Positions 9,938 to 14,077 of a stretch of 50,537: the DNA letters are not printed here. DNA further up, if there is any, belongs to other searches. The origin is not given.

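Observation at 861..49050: Fourteen copies of a 15-bp perfect palindrome AACTCAC-S-GTGAGTT dispersed round the whole replicon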

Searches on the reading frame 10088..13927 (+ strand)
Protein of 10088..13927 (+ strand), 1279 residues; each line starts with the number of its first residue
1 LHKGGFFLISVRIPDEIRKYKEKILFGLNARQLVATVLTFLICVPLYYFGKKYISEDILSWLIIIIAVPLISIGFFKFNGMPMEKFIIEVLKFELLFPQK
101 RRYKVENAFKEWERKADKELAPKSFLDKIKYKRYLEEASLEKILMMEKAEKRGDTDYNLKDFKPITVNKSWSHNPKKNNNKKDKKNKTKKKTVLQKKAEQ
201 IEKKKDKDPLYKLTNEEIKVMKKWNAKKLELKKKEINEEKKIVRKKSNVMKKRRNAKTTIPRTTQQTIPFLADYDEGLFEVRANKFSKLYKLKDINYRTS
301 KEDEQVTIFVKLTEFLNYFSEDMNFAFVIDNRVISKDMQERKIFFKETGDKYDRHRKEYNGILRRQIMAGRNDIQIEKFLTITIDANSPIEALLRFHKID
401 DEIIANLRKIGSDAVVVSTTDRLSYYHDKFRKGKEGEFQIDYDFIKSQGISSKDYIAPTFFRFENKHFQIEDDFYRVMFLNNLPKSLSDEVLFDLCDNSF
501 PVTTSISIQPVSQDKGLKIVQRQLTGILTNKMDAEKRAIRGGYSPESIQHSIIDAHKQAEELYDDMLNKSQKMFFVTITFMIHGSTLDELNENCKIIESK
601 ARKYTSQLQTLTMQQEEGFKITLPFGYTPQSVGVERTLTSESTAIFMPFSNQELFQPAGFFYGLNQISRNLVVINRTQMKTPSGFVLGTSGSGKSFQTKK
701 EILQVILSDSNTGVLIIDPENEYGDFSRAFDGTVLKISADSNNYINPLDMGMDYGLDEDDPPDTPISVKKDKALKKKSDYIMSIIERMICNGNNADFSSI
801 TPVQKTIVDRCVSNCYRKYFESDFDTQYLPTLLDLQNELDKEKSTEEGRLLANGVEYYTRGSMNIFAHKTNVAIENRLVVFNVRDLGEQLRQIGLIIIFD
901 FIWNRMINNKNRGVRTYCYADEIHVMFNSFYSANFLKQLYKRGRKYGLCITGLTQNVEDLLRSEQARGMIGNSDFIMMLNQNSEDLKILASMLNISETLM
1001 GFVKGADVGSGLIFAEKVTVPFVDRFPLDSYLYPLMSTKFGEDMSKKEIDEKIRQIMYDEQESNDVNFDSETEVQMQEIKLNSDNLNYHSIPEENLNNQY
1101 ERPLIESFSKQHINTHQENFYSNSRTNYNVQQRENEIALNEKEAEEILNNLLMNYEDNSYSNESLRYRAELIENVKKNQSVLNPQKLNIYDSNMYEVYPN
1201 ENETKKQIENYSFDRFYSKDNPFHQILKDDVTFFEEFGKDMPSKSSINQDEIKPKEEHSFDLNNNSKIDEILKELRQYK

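Call 26: search_dna_similar(query=window:10088-13927:+, collection=plasmids, mode=protein, max_rows=30, max_evalue=1e-20)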
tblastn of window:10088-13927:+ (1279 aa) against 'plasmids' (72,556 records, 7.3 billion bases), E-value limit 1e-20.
Records with a match: 614; places in all: 625; records where one place covers at least 80% of the query: 0.
Best place of each record, by identity: 60-80% 1; <60% 613.
By first word of the organism name: Enterococcus 241; Staphylococcus 170; Lactococcus 62; Lacticaseibacillus 22; Bacillus 21; Clostridium 17; Peribacillus 7; Paenibacillus 5; Subdoligranulum 5; Streptococcus 5; and 38 more.
By predicted mobility (MOB-suite, as given by PLSDB): conjugative 436; non-mobilizable 121; mobilizable 57.
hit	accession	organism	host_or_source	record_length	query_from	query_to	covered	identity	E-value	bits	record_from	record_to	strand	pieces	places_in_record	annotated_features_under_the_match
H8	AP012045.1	Oscillibacter valericigenes Sjm18-20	-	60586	8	1057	76%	71.3%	0e+0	1425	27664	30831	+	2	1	hypothetical protein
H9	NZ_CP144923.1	Brevibacillus borstelensis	-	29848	8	1042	68%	43.2%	0e+0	739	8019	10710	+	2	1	VirB4-like conjugal transfer ATPase, CD1110 family | PrgI family protein | hypothetical protein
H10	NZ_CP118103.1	Paenibacillus urinalis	Homo sapiens,blood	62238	270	1042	60%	42.0%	0e+0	602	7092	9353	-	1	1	VirB4-like conjugal transfer ATPase, CD1110 family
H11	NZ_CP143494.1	Clostridium perfringens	pig,fecal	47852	275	1042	60%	42.1%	0e+0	625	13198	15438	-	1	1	VirB4-like conjugal transfer ATPase, CD1110 family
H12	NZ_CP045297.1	Paenibacillus brasilensis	cell culture,soil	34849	276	1042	60%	42.0%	0e+0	606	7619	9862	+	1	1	VirB4-like conjugal transfer ATPase, CD1110 family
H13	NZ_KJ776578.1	Clostridium botulinum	-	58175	270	1047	61%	39.8%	0e+0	607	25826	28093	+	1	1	VirB4-like conjugal transfer ATPase, CD1110 family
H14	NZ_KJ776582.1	Clostridium botulinum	-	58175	270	1047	61%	39.8%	0e+0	607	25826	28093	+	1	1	VirB4-like conjugal transfer ATPase, CD1110 family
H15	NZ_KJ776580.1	Clostridium botulinum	-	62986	270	1047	61%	39.8%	0e+0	607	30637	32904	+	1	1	VirB4-like conjugal transfer ATPase, CD1110 family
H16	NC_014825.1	Ruminococcus albus 7 = DSM 20455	-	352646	275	1042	60%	39.6%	4e-171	572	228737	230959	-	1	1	VirB4-like conjugal transfer ATPase, CD1110 family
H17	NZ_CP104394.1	Enterococcus raffinosus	fermented food (Meju)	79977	270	1056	62%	36.8%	1e-151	514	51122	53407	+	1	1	VirB4-like conjugal transfer ATPase, CD1110 family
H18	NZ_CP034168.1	Enterococcus avium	Homo sapiens,bile from holelithiasis ...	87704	270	1056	62%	36.8%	1e-151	514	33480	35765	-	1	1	VirB4-like conjugal transfer ATPase, CD1110 family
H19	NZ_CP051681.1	Cohnella herbarum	cell culture,Fermented liquor based on ...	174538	272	1042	60%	37.2%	1e-151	515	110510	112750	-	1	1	VirB4-like conjugal transfer ATPase, CD1110 family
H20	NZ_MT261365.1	Enterococcus faecium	-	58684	270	1046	61%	36.7%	2e-150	511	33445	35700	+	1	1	VirB4-like conjugal transfer ATPase, CD1110 family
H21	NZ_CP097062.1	Enterococcus faecium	whole organism,pet food (BARF)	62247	270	1046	61%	36.7%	2e-150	511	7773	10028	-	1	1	VirB4-like conjugal transfer ATPase, CD1110 family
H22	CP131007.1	Enterococcus faecium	Homo sapiens,blood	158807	270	1046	61%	36.7%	2e-150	511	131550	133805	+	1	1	none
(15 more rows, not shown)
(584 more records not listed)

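Call 56: search_protein_families(library=pfam, proteins=[window:10088-13927:+], max_evalue=0.001)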
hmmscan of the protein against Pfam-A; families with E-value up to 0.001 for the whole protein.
window:10088-13927:+ (1279 aa): 2 families
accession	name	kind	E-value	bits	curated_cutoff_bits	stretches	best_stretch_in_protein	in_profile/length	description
PF12666.12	PrgI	-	1.4e-23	83.7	27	1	12-102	1-90/91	PrgI family protein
PF01935.23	DUF87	-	3.5e-08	34.2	23.2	1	686-750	28-92/220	Helicase HerA, central domain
